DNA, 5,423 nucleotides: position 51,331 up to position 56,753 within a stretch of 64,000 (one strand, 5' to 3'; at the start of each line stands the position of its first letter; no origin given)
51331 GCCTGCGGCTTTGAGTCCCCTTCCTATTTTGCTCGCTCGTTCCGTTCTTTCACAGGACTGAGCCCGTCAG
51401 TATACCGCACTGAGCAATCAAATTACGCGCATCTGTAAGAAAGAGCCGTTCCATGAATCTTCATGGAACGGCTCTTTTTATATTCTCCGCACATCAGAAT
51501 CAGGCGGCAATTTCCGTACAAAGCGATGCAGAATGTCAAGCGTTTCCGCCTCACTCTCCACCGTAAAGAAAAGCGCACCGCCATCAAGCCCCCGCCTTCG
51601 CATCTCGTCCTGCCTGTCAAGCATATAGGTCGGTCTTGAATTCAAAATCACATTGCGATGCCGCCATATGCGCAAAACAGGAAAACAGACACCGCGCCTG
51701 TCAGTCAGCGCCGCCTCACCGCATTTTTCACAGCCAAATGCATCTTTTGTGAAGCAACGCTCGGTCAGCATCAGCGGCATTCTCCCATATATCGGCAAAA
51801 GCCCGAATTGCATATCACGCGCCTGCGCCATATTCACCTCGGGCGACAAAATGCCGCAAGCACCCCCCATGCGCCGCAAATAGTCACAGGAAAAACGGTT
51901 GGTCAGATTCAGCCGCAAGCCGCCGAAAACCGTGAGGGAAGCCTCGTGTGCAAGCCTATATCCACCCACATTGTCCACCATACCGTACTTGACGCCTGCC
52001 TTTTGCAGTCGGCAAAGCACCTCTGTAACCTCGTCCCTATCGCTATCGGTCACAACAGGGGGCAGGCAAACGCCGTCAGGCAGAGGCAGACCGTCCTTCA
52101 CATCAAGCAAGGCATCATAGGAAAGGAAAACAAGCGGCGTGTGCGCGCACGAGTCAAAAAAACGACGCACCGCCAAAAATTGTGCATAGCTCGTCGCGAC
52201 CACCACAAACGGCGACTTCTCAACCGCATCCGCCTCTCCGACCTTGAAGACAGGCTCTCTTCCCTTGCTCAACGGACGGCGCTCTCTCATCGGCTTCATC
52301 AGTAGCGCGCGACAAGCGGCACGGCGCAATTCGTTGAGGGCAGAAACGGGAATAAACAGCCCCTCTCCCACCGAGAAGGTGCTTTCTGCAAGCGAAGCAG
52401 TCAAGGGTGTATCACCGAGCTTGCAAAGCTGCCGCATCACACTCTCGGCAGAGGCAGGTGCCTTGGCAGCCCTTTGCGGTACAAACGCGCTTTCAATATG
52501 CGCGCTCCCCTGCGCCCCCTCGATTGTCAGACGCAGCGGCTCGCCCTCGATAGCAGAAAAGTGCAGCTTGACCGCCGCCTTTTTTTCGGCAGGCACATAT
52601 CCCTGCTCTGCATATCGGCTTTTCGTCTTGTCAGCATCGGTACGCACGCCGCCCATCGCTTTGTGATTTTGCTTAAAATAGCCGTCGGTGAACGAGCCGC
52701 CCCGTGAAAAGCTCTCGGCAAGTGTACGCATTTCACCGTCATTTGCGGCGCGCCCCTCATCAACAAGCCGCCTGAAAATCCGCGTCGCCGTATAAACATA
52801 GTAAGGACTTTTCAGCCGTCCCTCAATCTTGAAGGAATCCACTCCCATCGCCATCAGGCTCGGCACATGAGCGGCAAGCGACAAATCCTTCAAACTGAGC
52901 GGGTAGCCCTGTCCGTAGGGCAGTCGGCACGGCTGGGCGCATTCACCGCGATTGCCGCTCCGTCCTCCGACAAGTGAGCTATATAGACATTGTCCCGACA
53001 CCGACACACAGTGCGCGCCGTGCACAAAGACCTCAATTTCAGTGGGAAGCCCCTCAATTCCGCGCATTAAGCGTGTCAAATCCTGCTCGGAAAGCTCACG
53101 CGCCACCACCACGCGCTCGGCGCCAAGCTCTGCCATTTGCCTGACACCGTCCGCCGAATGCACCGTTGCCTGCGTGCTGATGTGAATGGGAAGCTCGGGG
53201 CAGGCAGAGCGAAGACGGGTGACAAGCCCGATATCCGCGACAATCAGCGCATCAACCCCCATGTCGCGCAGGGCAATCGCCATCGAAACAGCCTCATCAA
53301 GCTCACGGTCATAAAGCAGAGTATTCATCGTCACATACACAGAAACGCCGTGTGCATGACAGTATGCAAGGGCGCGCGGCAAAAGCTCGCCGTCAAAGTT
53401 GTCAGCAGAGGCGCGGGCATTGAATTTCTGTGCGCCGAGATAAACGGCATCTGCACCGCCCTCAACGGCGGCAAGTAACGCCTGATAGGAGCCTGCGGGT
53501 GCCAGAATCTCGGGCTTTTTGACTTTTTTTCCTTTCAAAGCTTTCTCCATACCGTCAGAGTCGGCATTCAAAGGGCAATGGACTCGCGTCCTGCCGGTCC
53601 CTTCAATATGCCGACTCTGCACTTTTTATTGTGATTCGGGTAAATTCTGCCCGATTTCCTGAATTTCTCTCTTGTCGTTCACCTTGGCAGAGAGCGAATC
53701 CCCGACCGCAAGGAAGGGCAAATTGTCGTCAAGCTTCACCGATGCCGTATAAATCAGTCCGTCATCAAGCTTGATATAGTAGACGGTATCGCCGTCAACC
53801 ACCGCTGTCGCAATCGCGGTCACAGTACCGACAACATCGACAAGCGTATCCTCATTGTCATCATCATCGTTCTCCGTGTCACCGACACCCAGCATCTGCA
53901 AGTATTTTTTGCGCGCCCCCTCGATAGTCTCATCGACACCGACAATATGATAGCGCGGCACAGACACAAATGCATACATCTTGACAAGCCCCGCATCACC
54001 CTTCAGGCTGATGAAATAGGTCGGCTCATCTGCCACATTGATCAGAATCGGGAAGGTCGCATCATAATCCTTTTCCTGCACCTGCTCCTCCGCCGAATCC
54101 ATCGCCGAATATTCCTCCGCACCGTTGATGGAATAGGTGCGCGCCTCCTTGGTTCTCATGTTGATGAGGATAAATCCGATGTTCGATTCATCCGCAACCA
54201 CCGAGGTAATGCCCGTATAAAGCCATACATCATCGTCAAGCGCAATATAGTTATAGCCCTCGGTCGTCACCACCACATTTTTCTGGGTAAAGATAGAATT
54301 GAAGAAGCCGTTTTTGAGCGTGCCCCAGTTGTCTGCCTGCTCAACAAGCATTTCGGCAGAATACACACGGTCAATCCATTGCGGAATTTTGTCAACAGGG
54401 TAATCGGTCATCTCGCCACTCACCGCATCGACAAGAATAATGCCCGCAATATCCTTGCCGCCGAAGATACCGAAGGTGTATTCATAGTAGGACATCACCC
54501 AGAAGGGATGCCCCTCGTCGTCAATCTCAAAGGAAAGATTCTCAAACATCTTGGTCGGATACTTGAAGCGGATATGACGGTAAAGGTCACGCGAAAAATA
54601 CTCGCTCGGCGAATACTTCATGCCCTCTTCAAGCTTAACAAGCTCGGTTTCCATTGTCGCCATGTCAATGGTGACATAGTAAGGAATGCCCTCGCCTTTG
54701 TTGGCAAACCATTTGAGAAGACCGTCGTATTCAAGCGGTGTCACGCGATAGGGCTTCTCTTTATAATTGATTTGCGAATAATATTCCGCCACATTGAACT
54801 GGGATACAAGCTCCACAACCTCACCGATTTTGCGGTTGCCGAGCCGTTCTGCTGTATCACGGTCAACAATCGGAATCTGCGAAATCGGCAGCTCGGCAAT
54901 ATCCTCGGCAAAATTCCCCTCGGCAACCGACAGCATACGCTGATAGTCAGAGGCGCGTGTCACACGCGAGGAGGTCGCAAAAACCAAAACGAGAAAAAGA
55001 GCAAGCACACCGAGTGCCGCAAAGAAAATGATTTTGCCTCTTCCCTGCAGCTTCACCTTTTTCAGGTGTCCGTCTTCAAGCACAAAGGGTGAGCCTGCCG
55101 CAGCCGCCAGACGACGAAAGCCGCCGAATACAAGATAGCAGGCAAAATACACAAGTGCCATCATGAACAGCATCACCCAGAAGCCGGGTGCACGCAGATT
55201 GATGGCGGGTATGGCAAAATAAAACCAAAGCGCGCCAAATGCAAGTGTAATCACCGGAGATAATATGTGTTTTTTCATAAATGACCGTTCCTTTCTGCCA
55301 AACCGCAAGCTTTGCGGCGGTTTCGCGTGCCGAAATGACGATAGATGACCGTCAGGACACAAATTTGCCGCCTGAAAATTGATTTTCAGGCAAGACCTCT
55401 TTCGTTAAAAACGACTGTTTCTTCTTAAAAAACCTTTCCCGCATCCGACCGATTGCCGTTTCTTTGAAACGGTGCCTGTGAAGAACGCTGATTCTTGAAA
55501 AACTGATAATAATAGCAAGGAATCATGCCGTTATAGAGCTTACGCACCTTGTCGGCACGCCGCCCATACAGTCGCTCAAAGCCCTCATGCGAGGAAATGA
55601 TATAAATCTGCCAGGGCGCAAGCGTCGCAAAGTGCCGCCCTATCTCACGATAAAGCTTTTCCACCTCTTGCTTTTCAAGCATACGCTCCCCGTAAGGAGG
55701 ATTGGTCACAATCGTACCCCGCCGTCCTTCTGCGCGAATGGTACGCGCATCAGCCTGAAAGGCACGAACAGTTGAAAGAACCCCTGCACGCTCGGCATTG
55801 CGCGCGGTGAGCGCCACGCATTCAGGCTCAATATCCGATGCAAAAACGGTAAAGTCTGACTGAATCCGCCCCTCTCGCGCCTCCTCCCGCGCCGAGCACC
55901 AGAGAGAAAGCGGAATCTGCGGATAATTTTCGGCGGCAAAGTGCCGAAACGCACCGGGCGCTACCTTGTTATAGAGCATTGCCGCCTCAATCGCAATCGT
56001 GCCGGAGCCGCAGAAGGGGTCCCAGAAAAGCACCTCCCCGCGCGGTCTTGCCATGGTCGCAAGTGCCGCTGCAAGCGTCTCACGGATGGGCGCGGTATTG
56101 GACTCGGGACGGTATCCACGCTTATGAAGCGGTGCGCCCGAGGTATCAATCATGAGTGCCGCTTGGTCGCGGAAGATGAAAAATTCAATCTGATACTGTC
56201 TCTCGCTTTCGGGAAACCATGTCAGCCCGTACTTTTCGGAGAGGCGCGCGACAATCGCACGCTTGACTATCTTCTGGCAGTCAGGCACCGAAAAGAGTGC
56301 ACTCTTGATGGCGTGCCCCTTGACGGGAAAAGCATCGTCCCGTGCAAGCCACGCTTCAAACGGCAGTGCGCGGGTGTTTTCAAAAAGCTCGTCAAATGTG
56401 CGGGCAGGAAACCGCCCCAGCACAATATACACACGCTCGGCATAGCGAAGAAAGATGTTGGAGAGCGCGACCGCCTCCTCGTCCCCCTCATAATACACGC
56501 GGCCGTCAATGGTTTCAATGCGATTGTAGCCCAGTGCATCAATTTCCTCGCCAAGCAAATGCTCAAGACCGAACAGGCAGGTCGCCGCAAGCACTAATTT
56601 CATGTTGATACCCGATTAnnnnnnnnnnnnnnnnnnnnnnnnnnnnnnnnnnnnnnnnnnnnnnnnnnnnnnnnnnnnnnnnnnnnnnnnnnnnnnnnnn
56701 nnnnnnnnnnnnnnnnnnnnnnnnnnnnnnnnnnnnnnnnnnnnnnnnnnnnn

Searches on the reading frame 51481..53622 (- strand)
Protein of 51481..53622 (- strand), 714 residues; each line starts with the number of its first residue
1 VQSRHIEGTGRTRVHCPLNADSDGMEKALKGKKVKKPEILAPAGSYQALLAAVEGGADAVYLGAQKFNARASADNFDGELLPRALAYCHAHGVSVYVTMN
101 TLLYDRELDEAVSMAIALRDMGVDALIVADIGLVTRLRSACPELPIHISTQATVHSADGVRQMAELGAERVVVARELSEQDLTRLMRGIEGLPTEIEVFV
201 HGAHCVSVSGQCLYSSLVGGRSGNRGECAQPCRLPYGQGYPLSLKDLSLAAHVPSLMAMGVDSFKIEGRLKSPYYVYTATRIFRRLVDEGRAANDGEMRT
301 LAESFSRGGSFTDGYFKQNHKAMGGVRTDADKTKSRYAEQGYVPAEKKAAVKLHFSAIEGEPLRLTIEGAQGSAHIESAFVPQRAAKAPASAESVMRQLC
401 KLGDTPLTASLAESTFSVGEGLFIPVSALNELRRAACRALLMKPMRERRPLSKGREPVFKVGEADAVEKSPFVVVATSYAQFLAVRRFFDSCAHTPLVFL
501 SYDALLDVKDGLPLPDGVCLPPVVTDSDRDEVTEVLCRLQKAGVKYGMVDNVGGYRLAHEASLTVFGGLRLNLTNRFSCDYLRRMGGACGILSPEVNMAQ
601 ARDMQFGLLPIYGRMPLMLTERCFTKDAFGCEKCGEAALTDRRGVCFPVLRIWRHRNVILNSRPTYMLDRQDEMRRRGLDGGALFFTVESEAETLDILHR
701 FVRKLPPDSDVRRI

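Call 57: search_protein_families(library=pfam, proteins=[window:51481-53622:-], max_evalue=0.00001)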
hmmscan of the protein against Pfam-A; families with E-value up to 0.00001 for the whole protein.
window:51481-53622:- (714 aa): 2 families
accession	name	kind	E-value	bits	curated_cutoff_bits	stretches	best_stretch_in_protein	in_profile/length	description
PF01136.24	Peptidase_U32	-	2.9e-67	226.8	22.4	1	110-320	3-231/233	Peptidase family U32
PF12392.13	DUF3656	-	1.8e-18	67.7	22.1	1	333-441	13-105/109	Collagenase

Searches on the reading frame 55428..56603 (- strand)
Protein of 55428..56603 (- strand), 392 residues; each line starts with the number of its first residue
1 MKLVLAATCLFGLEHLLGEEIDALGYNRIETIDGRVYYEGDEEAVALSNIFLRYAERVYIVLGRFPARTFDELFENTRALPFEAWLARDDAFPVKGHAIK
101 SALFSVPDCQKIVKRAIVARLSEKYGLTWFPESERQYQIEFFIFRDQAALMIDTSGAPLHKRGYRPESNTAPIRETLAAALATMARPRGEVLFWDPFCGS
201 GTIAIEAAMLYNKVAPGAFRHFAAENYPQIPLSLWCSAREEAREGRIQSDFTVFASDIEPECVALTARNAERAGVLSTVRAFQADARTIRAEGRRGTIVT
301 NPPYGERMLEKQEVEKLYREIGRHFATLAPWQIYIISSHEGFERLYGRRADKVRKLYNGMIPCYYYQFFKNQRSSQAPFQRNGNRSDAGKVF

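Call 57: search_protein_families(library=pfam, proteins=[window:55428-56603:-], max_evalue=0.00001)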
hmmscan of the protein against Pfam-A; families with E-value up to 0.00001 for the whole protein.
window:55428-56603:- (392 aa): 3 families
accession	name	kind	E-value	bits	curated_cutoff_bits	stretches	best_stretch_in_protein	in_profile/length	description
PF01170.24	UPF0020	-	1e-50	172.6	22.3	1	162-366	1-196/197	RMKL-like, methyltransferase domain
PF22020.1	RlmL_1st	-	3.8e-19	68.8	27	1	5-59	2-55/55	RlmL ferredoxin-like domain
PF02926.22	THUMP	-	9e-12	45.7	20.6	1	67-153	1-84/84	THUMP domain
